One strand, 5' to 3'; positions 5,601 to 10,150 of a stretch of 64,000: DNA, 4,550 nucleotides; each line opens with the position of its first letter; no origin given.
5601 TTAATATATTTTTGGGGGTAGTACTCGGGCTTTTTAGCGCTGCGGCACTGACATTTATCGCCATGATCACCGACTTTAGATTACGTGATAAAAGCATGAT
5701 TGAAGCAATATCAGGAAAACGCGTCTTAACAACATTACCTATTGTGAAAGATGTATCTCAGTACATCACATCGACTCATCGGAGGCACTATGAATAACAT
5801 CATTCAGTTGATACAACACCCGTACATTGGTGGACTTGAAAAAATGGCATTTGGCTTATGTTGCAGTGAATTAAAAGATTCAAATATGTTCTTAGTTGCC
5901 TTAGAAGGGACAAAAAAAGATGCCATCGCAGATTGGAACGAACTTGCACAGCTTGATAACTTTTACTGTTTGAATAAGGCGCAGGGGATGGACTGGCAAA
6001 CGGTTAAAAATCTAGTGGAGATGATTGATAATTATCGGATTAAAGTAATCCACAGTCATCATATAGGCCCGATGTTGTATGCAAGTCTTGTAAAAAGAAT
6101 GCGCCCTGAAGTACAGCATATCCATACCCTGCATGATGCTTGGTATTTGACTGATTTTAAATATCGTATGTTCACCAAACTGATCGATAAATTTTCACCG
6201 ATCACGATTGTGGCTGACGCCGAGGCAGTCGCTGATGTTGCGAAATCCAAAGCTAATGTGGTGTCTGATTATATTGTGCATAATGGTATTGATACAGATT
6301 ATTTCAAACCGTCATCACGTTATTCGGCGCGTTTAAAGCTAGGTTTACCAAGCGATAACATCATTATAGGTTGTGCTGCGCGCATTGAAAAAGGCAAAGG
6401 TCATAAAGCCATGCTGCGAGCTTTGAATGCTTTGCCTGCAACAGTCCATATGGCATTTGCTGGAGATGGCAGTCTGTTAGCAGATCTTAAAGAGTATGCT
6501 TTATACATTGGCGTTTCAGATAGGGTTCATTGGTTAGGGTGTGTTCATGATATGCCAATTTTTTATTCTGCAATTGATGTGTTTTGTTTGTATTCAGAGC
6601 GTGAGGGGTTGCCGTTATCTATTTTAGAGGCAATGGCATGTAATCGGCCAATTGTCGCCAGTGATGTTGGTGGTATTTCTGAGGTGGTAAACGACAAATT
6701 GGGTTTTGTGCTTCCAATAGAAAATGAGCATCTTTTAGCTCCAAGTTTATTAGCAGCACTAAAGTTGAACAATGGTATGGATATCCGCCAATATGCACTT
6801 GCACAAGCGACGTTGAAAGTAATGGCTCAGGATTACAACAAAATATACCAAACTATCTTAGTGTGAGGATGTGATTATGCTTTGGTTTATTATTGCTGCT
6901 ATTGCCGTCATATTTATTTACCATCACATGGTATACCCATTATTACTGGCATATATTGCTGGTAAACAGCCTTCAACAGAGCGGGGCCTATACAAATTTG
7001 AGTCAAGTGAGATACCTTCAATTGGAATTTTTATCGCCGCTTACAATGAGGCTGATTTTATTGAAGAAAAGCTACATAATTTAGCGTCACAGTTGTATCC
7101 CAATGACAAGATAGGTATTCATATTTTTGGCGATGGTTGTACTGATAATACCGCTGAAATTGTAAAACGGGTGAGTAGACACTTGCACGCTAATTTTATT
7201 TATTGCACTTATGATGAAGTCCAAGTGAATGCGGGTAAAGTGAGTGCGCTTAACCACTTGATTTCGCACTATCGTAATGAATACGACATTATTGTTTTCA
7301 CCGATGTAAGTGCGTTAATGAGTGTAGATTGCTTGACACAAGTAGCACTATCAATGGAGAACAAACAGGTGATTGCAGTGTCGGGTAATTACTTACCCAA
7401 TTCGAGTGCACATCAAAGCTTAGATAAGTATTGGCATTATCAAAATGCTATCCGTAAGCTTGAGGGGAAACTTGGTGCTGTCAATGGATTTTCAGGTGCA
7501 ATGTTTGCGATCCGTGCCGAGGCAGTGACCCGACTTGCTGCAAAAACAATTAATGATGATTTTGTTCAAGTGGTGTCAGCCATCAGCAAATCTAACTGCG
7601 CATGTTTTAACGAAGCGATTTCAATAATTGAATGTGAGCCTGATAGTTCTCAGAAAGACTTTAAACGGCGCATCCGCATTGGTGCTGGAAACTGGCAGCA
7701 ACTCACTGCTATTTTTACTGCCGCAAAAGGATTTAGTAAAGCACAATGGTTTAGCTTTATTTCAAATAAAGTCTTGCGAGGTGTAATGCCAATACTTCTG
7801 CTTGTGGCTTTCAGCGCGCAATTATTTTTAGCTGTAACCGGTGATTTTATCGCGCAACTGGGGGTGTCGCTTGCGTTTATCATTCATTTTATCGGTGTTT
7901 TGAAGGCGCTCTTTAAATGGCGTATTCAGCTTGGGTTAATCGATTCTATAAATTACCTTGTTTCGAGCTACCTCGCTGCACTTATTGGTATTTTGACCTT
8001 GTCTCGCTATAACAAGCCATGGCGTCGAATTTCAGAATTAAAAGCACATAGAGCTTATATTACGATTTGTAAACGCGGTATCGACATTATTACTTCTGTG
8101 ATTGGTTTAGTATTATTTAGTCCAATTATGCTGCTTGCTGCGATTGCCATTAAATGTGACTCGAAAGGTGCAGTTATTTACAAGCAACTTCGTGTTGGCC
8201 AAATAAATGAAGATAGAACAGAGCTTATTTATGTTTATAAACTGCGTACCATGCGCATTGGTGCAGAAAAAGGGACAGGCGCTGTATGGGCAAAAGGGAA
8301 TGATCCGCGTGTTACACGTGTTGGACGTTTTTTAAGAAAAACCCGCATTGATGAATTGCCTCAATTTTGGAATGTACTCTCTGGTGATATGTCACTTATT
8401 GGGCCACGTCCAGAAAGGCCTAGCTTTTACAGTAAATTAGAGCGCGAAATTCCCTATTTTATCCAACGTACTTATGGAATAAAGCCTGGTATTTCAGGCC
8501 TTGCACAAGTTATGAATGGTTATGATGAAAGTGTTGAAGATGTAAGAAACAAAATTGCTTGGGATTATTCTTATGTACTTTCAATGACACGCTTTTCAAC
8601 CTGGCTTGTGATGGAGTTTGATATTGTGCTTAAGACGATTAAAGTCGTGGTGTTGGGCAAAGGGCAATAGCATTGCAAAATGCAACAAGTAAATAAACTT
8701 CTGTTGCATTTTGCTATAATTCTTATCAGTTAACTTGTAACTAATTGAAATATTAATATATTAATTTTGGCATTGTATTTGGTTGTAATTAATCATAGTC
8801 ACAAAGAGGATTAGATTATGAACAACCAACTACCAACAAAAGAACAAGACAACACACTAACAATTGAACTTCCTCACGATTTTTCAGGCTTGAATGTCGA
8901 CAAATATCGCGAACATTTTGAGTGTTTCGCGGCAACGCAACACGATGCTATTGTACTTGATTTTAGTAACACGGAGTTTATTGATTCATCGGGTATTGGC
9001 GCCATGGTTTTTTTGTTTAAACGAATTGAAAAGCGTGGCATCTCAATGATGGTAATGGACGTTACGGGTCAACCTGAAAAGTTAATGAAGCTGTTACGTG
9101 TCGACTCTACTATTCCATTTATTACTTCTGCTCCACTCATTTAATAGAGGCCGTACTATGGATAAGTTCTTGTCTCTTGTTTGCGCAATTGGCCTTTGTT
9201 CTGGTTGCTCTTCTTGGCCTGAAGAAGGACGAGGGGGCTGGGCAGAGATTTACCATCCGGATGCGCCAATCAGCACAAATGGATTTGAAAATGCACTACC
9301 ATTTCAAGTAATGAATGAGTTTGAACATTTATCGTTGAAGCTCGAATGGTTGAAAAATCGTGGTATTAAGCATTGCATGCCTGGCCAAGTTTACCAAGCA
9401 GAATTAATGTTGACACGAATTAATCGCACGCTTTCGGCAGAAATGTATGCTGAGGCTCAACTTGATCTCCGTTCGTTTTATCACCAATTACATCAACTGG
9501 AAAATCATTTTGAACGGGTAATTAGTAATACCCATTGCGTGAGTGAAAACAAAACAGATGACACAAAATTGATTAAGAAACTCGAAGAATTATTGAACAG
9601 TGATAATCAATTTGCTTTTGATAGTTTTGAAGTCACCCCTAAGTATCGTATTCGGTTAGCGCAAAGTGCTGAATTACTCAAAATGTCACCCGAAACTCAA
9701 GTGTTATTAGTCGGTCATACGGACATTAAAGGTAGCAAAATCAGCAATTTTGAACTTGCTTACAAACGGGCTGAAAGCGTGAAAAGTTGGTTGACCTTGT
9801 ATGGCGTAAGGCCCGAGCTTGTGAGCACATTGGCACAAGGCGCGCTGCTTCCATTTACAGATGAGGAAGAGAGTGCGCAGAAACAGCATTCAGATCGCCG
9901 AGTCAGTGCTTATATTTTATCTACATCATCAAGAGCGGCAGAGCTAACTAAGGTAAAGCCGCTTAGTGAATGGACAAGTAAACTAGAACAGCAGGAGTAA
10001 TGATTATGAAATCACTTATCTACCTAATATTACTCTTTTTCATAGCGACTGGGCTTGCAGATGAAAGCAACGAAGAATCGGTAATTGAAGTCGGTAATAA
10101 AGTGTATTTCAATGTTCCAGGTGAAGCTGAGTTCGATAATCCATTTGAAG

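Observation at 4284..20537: Recurrent TTGCA-W3-TGCAA palindrome defines a local sigma54 regulon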

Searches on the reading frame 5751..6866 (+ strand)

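Call 9: search_protein_families(library=ncbifam, proteins=[window:5751-6866:+])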
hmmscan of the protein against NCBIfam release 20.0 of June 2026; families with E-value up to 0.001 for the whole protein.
window:5751-6866:+ (371 aa): 32 families (the best 25 are shown)
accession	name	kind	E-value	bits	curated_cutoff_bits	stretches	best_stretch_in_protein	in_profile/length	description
TIGR03088.1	stp2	hypoth_equivalog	3.8e-33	115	409.05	1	17-370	4-374/374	TIGR03088 family PEP-CTERM/XrtA system glycosyltransferase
TIGR03999.1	thiol_BshA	equivalog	2.8e-24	85.7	273.7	1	72-369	60-373/375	N-acetyl-alpha-D-glucosaminyl L-malate synthase BshA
NF047684.1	TeichurnBiosyTuaC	equivalog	7.1e-20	71.3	550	1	90-319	100-334/391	teichuronic acid biosynthesis protein TuaC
NF041876.1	EPS_EpsE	equivalog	3.3e-19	69.4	400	1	86-337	103-359/389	exopolysaccharide biosynthesis GT4 family glycosyltransferase EpsE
TIGR03449.1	mycothiol_MshA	equivalog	1.2e-17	64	462.5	1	144-321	161-351/406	D-inositol-3-phosphate glycosyltransferase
TIGR02149.1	glgA_Coryne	subfamily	9.6e-17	61.2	302.4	1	168-326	157-336/391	glycogen synthase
TIGR04063.1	stp3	hypoth_equivalog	4.4e-16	58.8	442.05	1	174-370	183-396/397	TIGR04063 family PEP-CTERM/XrtA system glycosyltransferase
NF038298.1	EPS_HpsO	equivalog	1.1e-15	57.3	575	1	86-369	79-387/388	hormogonium polysaccharide biosynthesis glycosyltransferase HpsO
TIGR04047.1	MSMEG_0565_glyc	hypoth_equivalog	2.8e-15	56.3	259.85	1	150-349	139-351/373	MSMEG_0565 family glycosyltransferase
NF050063.1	ProtGlycPglJ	equivalog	2.4e-14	53.3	500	1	175-369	172-359/363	N-acetylgalactosamine-N,N'-diacetylbacillosaminyl-diphospho-undecaprenol 4-alpha-N-acetylgalactosaminyltransferase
NF046085.1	XrtY_assoc_Gly1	equivalog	1.8e-13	50.1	400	1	210-369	216-384/387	XrtY-associated glycosyltransferase XYAG1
NF038255.1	exopoly_VpsD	equivalog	1.4e-12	47.2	300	1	87-370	92-380/381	VpsD family glycosyltransferase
NF053787.1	GlcN_PG_synth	equivalog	1.1e-11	44.2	480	1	155-333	149-320/361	N-acetylglucosaminyl phosphatidylglycerol synthase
TIGR04157.1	glyco_rSAM_CFB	subfamily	1.5e-11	43.9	400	1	174-326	196-353/406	TIGR04157 family glycosyltransferase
NF050056.1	ProtGlycPglH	equivalog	1.4e-10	40.8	600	1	202-365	179-342/354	GalNAc-alpha-(1->4)-GalNAc-alpha-(1->3)-diNAcBac-PP-undecaprenol alpha-1,4-N-acetyl-D-galactosaminyltransferase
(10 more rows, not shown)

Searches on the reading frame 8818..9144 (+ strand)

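Call 9: search_protein_families(library=ncbifam, proteins=[window:8818-9144:+])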
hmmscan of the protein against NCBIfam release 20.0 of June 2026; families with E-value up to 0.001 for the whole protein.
window:8818-9144:+ (108 aa): 5 families
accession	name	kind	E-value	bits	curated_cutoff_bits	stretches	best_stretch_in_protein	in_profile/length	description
TIGR00377.1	ant_ant_sig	superfamily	3.5e-12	46.1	53.45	1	1-102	1-103/108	anti-sigma factor antagonist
TIGR02886.1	spore_II_AA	equivalog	4.5e-10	39.5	114.75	1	9-93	5-90/106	anti-sigma F factor antagonist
TIGR00815.1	sulP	subfamily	0.00014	20.5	380.45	1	21-93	494-547/565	sulfate permease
NF047705.1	slr1659_superfam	superfamily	0.00064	20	100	1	34-80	40-87/111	slr1659 superfamily regulator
NF033618.0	mlaB_1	equivalog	0.00067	20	90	1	39-99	32-92/94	lipid asymmetry maintenance protein MlaB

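Call 62: search_protein_families(library=pfam, proteins=[window:8818-9144:+], max_evalue=0.00001)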
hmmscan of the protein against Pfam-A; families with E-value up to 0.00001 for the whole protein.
window:8818-9144:+ (108 aa): 2 families
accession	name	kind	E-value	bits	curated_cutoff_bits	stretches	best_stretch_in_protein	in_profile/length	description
PF01740.26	STAS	-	3.7e-15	56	22.6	1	6-102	3-100/106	STAS domain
PF13466.11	STAS_2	-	8.3e-07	29.5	29.2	1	17-96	2-80/80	STAS domain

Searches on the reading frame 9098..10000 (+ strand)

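Call 9: search_protein_families(library=ncbifam, proteins=[window:9098-10000:+])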
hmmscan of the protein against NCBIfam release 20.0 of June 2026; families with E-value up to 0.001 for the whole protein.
window:9098-10000:+ (300 aa): 22 families
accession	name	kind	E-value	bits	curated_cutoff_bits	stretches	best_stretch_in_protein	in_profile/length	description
NF053611.1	YiaD_Gzip_OmpA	equivalog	3.7e-19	69.2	175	1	137-273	77-206/206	YiaD family glycine zipper/OmpA-like lipoprotein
TIGR03789.1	pdsO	hypoth_equivalog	4.5e-18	65.8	152.2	1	130-270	106-240/243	sortase-associated OmpA-like protein PdsO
TIGR02802.1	Pal_lipo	equivalog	3.2e-14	52.9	125.35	1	172-269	4-100/104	peptidoglycan-associated lipoprotein Pal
NF053612.1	anchor_PA1041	equivalog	7.3e-14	52.3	250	1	163-270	123-232/236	PA1041 family peptidoglycan-binding anchor lipoprotein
NF053613.1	OMP_toxin_LptF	equivalog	1.2e-11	44.8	400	1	169-273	142-245/256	lipotoxin F family OmpA-related lipoprotein LptF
NF045787.1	OmpABordt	equivalog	1.8e-11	44.1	200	1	164-276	81-192/194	outer membrane protein OmpA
NF053585.1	OMP_LP_YfiB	equivalog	3.5e-09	36.7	128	1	172-272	60-159/163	outer membrane lipoprotein YfiB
NF007804.1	PRK10510.1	equivalog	5e-09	35.8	307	1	165-270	107-213/219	OmpA family lipoprotein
NF008067.1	PRK10802.1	equivalog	9e-09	35.4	261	1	149-252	47-151/171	peptidoglycan-associated lipoprotein Pal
NF052230.1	T9SS_PorE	exception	2.2e-08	32.8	600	1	172-251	519-598/648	PorE family type IX secretion system protein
TIGR03350.1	type_VI_ompA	equivalog_domain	2.9e-08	33.7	139.8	1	165-270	27-134/137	type VI secretion system protein TssL, long form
NF033763.1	exchanger_TraB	exception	1.2e-07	30.1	700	1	186-277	410-501/522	outer membrane exchange protein TraB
NF045788.1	Omp38Acinit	equivalog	2.2e-07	30.3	500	1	160-273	231-346/354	outer membrane protein Omp38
NF008071.1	PRK10808.1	equivalog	3.3e-07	30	277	1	165-264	228-329/358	porin OmpA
NF006541.1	PRK09038.1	equivalog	1.8e-06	27.8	283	1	119-276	94-251/253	flagellar motor protein MotD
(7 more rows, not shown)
